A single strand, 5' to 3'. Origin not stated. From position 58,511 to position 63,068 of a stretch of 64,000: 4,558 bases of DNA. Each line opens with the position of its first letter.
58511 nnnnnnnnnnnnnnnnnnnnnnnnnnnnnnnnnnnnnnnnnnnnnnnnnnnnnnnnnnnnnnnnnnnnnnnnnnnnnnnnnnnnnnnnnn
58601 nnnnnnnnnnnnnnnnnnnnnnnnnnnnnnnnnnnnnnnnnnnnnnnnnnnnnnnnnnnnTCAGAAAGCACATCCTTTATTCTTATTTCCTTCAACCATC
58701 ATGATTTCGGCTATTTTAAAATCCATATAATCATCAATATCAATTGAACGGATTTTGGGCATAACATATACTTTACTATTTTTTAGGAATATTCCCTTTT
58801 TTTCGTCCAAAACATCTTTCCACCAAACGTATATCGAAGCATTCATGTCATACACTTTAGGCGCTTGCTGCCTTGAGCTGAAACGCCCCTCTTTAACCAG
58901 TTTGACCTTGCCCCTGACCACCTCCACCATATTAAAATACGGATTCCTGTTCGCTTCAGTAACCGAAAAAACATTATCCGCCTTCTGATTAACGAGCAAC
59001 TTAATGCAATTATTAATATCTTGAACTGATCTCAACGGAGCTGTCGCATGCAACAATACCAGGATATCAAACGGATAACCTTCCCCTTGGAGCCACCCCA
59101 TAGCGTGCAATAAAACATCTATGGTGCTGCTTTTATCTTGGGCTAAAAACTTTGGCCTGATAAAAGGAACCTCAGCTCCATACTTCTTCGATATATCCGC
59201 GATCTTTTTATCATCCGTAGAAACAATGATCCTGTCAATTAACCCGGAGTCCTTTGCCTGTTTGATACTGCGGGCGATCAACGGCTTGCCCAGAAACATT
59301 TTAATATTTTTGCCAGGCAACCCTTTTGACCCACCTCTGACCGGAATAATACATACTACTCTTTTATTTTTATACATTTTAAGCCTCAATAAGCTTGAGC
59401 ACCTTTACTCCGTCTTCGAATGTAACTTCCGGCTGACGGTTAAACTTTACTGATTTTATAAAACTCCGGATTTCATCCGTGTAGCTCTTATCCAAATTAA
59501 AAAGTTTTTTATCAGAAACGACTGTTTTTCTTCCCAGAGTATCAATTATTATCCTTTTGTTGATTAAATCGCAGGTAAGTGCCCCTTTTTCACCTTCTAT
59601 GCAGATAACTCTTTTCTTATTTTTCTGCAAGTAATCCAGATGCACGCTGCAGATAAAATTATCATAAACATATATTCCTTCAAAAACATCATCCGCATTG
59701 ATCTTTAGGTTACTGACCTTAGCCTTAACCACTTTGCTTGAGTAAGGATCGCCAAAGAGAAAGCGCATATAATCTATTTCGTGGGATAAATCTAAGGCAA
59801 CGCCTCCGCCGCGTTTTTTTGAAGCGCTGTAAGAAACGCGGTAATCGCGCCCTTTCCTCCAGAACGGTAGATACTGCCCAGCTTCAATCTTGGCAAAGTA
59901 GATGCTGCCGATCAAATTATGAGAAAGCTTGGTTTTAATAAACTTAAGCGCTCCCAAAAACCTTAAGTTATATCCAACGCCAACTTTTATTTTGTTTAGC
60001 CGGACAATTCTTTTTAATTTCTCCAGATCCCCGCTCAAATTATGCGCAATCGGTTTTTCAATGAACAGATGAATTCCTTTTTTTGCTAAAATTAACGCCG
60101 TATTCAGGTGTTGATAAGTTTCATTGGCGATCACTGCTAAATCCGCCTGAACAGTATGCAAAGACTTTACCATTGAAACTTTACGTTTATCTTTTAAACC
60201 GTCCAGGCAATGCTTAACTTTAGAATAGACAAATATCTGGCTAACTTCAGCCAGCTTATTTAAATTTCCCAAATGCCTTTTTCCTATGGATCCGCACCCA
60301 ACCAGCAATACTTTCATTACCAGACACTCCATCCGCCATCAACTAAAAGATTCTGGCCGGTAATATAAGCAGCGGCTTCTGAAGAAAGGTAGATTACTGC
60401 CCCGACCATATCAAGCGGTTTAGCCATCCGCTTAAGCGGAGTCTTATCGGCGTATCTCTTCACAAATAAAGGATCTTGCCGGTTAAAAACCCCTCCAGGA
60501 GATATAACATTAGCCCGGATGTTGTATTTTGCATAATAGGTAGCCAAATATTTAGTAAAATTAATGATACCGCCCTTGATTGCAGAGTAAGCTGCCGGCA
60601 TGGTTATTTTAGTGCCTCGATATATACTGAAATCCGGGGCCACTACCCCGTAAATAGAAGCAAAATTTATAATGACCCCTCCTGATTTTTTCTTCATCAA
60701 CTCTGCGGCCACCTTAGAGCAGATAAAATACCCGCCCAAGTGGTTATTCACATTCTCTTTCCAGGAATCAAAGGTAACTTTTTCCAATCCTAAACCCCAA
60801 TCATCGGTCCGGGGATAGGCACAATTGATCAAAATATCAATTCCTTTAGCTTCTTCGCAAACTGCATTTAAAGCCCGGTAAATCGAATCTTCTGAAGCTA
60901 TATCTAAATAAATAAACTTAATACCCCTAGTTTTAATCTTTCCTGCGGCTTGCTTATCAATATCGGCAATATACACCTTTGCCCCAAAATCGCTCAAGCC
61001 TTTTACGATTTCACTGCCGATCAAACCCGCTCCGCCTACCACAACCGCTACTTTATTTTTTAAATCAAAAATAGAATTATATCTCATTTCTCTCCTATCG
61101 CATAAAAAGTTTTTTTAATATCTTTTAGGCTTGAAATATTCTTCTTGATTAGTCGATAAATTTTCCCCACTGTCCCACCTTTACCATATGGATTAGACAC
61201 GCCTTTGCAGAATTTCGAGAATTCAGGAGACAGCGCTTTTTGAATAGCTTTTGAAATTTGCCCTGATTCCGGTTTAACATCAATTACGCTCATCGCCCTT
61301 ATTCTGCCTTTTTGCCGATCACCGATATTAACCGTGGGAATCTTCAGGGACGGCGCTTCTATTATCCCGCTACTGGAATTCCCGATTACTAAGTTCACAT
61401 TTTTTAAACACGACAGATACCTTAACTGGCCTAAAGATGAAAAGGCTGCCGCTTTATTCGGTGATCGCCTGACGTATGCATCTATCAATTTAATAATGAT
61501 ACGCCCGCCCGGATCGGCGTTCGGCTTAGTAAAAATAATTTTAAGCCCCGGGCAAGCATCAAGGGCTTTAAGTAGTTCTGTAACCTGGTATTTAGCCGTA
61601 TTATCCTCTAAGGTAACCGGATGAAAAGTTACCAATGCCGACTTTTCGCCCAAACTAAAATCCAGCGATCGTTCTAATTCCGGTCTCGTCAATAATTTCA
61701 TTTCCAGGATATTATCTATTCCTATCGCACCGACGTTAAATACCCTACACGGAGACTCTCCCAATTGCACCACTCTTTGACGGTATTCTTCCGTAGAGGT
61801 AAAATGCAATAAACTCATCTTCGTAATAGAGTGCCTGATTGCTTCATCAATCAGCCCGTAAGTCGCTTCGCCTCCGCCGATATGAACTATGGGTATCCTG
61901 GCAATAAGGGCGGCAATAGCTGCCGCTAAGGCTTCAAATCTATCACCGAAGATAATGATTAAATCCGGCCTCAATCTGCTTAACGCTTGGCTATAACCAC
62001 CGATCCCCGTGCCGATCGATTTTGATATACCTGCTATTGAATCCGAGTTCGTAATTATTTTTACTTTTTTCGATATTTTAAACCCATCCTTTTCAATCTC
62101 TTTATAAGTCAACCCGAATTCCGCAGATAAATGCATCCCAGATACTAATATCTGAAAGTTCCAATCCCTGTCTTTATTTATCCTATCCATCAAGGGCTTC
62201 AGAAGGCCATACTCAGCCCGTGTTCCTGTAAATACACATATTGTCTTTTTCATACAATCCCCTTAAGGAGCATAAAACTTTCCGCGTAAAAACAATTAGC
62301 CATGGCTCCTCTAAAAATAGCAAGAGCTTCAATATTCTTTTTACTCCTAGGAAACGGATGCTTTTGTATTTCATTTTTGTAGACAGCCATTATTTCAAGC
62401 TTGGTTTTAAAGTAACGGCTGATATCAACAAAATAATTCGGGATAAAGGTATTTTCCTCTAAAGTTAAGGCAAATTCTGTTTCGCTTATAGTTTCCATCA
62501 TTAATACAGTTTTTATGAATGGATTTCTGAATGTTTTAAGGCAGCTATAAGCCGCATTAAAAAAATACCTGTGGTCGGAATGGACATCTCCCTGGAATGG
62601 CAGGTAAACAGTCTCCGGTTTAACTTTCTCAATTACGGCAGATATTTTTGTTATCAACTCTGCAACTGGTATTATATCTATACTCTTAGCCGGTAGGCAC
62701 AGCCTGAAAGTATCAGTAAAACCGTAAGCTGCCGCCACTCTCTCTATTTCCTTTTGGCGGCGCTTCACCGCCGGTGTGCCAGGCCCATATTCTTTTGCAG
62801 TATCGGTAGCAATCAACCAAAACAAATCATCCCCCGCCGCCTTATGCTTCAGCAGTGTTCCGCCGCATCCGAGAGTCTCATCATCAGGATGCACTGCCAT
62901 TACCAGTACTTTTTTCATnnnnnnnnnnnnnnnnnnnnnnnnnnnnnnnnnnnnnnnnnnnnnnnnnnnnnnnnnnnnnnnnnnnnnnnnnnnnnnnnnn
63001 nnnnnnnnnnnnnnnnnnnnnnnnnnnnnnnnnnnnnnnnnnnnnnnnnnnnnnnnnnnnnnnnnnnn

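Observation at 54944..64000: Nonulosonic-acid cluster with acetamidino- and formyl-modification capacity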

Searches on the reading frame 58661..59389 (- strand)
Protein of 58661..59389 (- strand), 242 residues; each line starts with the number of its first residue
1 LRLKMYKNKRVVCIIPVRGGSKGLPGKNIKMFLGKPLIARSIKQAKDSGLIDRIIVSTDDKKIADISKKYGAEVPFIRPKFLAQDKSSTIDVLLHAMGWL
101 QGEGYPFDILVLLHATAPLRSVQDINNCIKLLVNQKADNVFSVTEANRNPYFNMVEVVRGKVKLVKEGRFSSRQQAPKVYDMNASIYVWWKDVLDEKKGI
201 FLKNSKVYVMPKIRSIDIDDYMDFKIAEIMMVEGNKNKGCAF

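Call 7: search_protein_families(library=pfam, proteins=[window:58661-59389:-], max_evalue=0.01)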
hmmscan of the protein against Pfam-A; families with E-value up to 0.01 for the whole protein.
window:58661-59389:- (242 aa): 3 families
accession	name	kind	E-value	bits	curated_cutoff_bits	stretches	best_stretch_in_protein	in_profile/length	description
PF02348.25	CTP_transf_3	-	1.7e-26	93.8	22.6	1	12-206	1-185/217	Cytidylyltransferase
PF12804.13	NTP_transf_3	-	0.0032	18.1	27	1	31-148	20-127/160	MobA-like NTP transferase domain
PF02331.20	P35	-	0.005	16.7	20.8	1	109-235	43-159/296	Apoptosis preventing protein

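Call 8: search_protein_families(library=ncbifam, proteins=[window:58661-59389:-], max_evalue=0.01)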
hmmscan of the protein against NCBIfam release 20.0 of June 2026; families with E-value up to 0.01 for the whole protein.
window:58661-59389:- (242 aa): 6 families
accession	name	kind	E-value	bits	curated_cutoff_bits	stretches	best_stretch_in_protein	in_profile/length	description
TIGR03584.1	PseF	equivalog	3.9e-55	186.9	205.7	1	12-230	1-219/222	pseudaminic acid cytidylyltransferase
NF003950.0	PRK05450.1-3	subfamily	8.7e-15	54.7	234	1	10-145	2-131/248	3-deoxy-manno-octulosonate cytidylyltransferase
NF009905.0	PRK13368.1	subfamily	6.5e-14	51.9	255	1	10-185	2-168/243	3-deoxy-manno-octulosonate cytidylyltransferase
NF003952.0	PRK05450.1-5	subfamily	9.6e-14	51.1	193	1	10-179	2-164/250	3-deoxy-manno-octulosonate cytidylyltransferase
NF003948.0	PRK05450.1-1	equivalog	5.1e-13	48.8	281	1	8-159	3-150/248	3-deoxy-manno-octulosonate cytidylyltransferase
TIGR00466.1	kdsB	equivalog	2.4e-11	43.5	155.2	1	12-77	4-68/241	3-deoxy-manno-octulosonate cytidylyltransferase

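Call 45: search_solved_structures(query=window:58661-59389:-, max_evalue=1e-8)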
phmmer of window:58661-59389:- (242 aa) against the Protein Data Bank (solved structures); distinct sequences matched with E-value up to 1e-8: 9.
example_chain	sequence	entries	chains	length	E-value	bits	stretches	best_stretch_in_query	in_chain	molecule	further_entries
6ifd_A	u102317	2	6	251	4e-33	118.2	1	8-229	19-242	CMP-N-acetylneuraminate Synthetase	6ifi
9ftb_A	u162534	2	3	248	6.3e-33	117.5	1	12-228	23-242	NeuA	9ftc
1eyr_A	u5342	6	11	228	1.8e-24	89.9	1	9-230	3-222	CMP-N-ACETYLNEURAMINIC ACID SYNTHETASE | N-acylneuraminate cytidylyltransferase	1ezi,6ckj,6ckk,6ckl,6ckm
9t4z_A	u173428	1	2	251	3.7e-19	72.5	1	9-227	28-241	PpNeuA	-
1qwj_A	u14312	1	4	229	7.7e-19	71.4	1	12-230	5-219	cytidine monophospho-N-acetylneuraminic acid synthetase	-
3pol_A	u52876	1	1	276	8.1e-09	38.6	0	13-145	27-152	3-deoxy-manno-octulosonate cytidylyltransferase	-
1vh3_A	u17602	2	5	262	8.2e-09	38.6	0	13-75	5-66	3-deoxy-manno-octulosonate cytidylyltransferase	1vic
3duv_A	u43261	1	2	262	8.4e-09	38.6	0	13-75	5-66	3-deoxy-manno-octulosonate cytidylyltransferase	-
4fcu_A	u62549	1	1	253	9.4e-09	38.4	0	14-145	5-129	3-deoxy-manno-octulosonate cytidylyltransferase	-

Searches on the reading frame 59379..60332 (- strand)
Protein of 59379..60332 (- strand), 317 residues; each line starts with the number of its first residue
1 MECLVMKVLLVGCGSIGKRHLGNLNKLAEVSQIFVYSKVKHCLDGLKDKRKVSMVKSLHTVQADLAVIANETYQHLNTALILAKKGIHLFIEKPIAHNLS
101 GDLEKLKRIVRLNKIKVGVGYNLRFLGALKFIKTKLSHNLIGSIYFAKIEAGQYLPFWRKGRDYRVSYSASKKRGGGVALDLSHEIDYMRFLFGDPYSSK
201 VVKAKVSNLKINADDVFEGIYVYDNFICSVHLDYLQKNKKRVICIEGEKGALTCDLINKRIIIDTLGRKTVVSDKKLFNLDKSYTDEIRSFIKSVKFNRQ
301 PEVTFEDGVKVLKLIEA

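Call 7: search_protein_families(library=pfam, proteins=[window:59379-60332:-], max_evalue=0.01)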
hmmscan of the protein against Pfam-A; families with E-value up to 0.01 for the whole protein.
window:59379-60332:- (317 aa): 3 families
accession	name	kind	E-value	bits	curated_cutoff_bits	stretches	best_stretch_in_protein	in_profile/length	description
PF02894.22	GFO_IDH_MocA_C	-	3e-12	47.3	22.9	1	135-317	3-205/218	Oxidoreductase family, C-terminal alpha/beta domain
PF01408.29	GFO_IDH_MocA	-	1.2e-10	42.6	24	1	6-121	1-120/120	Oxidoreductase family, NAD-binding Rossmann fold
PF22725.1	GFO_IDH_MocA_C3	-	6.6e-10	39.5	27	1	133-252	5-123/124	GFO/IDH/MocA C-terminal domain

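Call 8: search_protein_families(library=ncbifam, proteins=[window:59379-60332:-], max_evalue=0.01)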
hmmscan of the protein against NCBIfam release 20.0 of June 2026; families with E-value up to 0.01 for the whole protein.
window:59379-60332:- (317 aa): 7 families
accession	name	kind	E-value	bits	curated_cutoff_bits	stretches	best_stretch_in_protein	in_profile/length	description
TIGR04380.1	myo_inos_iolG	equivalog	3.2e-24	85.4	355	1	6-316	2-317/330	inositol 2-dehydrogenase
NF040723.1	UDP-GlcNAcDh_Arch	equivalog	8.9e-21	74.7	450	1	6-314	1-293/302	UDP-N-acetylglucosamine 3-dehydrogenase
NF052479.1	LevoglcsnDh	equivalog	5.3e-09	35.2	650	1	62-197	73-206/386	levoglucosan dehydrogenase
NF008607.0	PRK11579.1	subfamily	1.7e-07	30.6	330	1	59-251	61-246/346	oxidoreductase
NF052679.1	InsChiInosDhIolG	equivalog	1.8e-06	27.3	540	1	6-205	3-201/343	bifunctional inositol 2-dehydrogenase/D-chiro-inositol 1-dehydrogenase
NF007574.0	PRK10206.1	equivalog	0.0017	17.5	352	1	58-253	61-246/345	oxidoreductase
NF058561.1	BT_2158_fam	equivalog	0.0094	14.6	750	0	7-161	37-192/487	glycoside 3-dehydrogenase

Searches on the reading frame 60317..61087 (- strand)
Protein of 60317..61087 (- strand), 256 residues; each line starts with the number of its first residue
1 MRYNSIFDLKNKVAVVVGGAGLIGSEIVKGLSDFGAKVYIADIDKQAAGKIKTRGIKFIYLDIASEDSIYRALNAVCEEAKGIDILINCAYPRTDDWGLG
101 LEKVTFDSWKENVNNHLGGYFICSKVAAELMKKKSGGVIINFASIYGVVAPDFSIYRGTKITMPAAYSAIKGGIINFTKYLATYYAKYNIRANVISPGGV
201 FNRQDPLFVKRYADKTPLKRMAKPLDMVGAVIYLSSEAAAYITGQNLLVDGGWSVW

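Call 7: search_protein_families(library=pfam, proteins=[window:60317-61087:-], max_evalue=0.01)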
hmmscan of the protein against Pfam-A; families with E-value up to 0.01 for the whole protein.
window:60317-61087:- (256 aa): 12 families
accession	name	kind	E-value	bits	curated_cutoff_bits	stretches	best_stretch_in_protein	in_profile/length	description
PF13561.12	adh_short_C2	-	8e-38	130.8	27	1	23-254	8-236/236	Enoyl-(Acyl carrier protein) reductase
PF00106.31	adh_short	-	1.7e-28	99.9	26.6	1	12-200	1-182/195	short chain dehydrogenase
PF01370.27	Epimerase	-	6.9e-07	29.3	20.9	1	15-99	2-81/240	NAD dependent epimerase/dehydratase family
PF02254.24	TrkA_N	-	2.4e-05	25.1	23.8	1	15-71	1-57/116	TrkA-N domain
PF01073.25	3Beta_HSD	-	4.7e-05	23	22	1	15-76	1-67/280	3-beta hydroxysteroid dehydrogenase/isomerase family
PF03435.24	Sacchrp_dh_NADP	-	0.00017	22.4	25.1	1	15-92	1-78/129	Saccharopine dehydrogenase NADP binding domain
PF01262.27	AlaDh_PNT_C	-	0.00023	21.1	23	1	14-89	30-99/214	Alanine dehydrogenase/PNT, C-terminal domain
PF08659.16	KR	-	0.00097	19.5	22.6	1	15-149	4-141/180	KR domain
PF02826.25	2-Hacid_dh_C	-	0.001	18.9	25.1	1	8-63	33-87/178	D-isomer specific 2-hydroxyacid dehydrogenase, NAD binding domain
PF05368.20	NmrA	-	0.0057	16.7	27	1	11-76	2-70/298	NmrA-like family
PF02737.24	3HCDH_N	-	0.0077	16.6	22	0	15-53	2-40/180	3-hydroxyacyl-CoA dehydrogenase, NAD binding domain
PF00070.33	Pyr_redox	-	0.0089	17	22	0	15-47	2-34/82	Pyridine nucleotide-disulphide oxidoreductase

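Call 8: search_protein_families(library=ncbifam, proteins=[window:60317-61087:-], max_evalue=0.01)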
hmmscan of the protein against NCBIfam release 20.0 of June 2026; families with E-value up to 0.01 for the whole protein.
window:60317-61087:- (256 aa): 219 families (the best 25 are shown)
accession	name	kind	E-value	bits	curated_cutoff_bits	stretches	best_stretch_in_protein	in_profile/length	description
NF006619.0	PRK09186.1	equivalog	2.1e-74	250.3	255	1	9-255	2-256/256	oxidoreductase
NF050062.1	FlagModPtmA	equivalog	1.6e-47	162.2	350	1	9-254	2-255/256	flagellin modification protein PtmA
NF006070.0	PRK08213.1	subfamily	1.6e-46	159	279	1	3-255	4-258/259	gluconate 5-dehydrogenase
NF005309.0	PRK06841.1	subfamily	1.2e-39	136.4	286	1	3-255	7-254/255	GolD/DthD family dehydrogenase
NF049979.1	AlphHSDSHdhA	equivalog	2.5e-38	132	350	1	9-254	1-247/258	7alpha-hydroxysteroid dehydrogenase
NF006121.0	PRK08265.1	subfamily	7.3e-38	130.6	294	1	8-255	4-247/263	short chain dehydrogenase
NF009466.0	PRK12826.1-2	subfamily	7.9e-38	130.3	222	1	10-253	2-244/248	3-oxoacyl-ACP reductase FabG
NF052558.1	MBtsdlDhBudC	equivalog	8.8e-38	130.3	270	1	10-254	2-242/250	meso-2,3-butanediol dehydrogenase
NF005559.1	PRK07231.1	subfamily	1.6e-37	129.3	215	1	9-254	2-248/249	glucose 1-dehydrogenase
NF004198.0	PRK05653.1-3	equivalog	2e-37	129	296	1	9-253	5-246/248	3-oxoacyl-ACP reductase FabG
NF004774.0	PRK06114.1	equivalog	2.2e-37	128.8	360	1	5-256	10-262/262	SDR family oxidoreductase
NF006132.0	PRK08277.1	subfamily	5.3e-37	127.7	281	1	4-255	3-276/280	D-mannonate oxidoreductase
NF005446.0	PRK07035.1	equivalog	7e-37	127.1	373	1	4-253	4-253/255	SDR family oxidoreductase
TIGR01830.1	3oxo_ACP_reduc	equivalog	2.3e-36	125.7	297.75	1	14-252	1-237/239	3-oxoacyl-[acyl-carrier-protein] reductase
NF005853.0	PRK07774.1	equivalog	4.6e-36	124.5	303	1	7-254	2-247/250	SDR family oxidoreductase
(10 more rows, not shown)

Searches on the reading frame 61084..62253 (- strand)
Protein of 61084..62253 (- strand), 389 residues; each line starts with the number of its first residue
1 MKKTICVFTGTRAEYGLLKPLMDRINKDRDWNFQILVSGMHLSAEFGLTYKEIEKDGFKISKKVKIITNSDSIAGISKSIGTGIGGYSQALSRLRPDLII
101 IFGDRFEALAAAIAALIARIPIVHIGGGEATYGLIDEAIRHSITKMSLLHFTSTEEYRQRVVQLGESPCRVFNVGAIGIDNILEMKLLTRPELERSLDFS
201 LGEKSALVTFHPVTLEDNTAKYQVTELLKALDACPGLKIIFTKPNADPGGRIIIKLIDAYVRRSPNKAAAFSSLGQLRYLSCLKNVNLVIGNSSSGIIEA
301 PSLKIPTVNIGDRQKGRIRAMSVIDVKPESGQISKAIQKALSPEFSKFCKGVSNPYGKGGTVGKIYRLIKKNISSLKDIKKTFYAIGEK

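Call 7: search_protein_families(library=pfam, proteins=[window:61084-62253:-], max_evalue=0.01)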
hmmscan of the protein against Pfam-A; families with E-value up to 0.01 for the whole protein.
window:61084-62253:- (389 aa): 1 family
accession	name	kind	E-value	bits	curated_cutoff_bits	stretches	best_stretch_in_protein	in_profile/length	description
PF02350.25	Epimerase_2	-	2e-88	297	30.6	1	24-370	2-347/347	UDP-N-acetylglucosamine 2-epimerase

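Call 8: search_protein_families(library=ncbifam, proteins=[window:61084-62253:-], max_evalue=0.01)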
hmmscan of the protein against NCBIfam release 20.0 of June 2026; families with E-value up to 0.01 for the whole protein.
window:61084-62253:- (389 aa): 2 families
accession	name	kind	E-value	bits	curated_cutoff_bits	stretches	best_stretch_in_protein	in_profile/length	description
TIGR03568.1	NeuC_NnaA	equivalog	1.5e-145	484.7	235.9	1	3-369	1-365/365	UDP-N-acetylglucosamine 2-epimerase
TIGR00236.1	wecB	equivalog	2.6e-23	82.8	210.15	1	5-371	3-364/366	non-hydrolyzing UDP-N-acetylglucosamine 2-epimerase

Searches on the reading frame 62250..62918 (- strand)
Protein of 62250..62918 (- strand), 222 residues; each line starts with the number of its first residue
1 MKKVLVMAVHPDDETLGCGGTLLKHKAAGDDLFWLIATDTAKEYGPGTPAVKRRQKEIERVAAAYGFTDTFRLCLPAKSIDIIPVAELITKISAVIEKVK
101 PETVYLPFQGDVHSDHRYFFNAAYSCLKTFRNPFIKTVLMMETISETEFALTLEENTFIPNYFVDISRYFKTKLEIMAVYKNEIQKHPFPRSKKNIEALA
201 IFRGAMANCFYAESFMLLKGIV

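Call 7: search_protein_families(library=pfam, proteins=[window:62250-62918:-], max_evalue=0.01)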
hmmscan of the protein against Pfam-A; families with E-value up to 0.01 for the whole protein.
window:62250-62918:- (222 aa): 1 family
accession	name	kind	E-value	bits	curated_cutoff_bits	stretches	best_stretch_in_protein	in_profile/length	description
PF02585.22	PIG-L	-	8.4e-21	75.2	28.2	1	5-125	1-127/129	GlcNAc-PI de-N-acetylase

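Call 8: search_protein_families(library=ncbifam, proteins=[window:62250-62918:-], max_evalue=0.01)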
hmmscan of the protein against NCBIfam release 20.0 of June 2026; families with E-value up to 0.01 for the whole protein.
window:62250-62918:- (222 aa): 4 families
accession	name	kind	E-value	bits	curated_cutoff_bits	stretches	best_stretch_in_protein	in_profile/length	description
TIGR04001.1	thiol_BshB1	equivalog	2e-17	63.7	182.5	1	3-217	3-220/226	bacillithiol biosynthesis deacetylase BshB1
TIGR04000.1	thiol_BshB2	equivalog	7.2e-11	42.2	195.25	1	3-182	2-183/217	bacillithiol biosynthesis deacetylase BshB2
NF002557.0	PRK02122.1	subfamily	0.0034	15.5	384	0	2-32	371-401/653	glucosamine-6-phosphate deaminase-like protein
TIGR03445.1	mycothiol_MshB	equivalog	0.0052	16.7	224.35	0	6-33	2-29/284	N-acetyl-1-D-myo-inositol-2-amino-2-deoxy-alpha-D-glucopyranoside deacetylase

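Call 47: search_solved_structures(query=window:62250-62918:-, max_evalue=0.001, show_alignments=1)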
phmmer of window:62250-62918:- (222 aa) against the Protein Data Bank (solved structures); distinct sequences matched with E-value up to 0.001: 7.
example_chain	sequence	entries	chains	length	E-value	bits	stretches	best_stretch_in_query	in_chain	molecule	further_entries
8bgn_A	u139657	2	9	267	1.6e-13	53.8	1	1-221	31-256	Diacetylchitobiose deacetylase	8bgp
8bgo_A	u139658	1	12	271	1.7e-13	53.8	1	1-221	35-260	Diacetylchitobiose deacetylase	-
1uan_A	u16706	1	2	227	5.8e-13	52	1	3-187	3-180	hypothetical protein TT1542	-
3we7_A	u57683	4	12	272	8.4e-12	48.2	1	2-221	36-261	Putative uncharacterized protein PH0499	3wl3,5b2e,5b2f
3wl4_A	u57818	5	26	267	2.3e-10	43.5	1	2-221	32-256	Uncharacterized protein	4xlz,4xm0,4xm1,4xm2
2ixd_A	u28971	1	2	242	3.2e-10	43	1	4-218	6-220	LMBE-RELATED PROTEIN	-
6p2t_A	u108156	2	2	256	2.2e-07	33.8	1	4-184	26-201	N-acetyl-alpha-D-glucosaminyl L-malate deacetylase 1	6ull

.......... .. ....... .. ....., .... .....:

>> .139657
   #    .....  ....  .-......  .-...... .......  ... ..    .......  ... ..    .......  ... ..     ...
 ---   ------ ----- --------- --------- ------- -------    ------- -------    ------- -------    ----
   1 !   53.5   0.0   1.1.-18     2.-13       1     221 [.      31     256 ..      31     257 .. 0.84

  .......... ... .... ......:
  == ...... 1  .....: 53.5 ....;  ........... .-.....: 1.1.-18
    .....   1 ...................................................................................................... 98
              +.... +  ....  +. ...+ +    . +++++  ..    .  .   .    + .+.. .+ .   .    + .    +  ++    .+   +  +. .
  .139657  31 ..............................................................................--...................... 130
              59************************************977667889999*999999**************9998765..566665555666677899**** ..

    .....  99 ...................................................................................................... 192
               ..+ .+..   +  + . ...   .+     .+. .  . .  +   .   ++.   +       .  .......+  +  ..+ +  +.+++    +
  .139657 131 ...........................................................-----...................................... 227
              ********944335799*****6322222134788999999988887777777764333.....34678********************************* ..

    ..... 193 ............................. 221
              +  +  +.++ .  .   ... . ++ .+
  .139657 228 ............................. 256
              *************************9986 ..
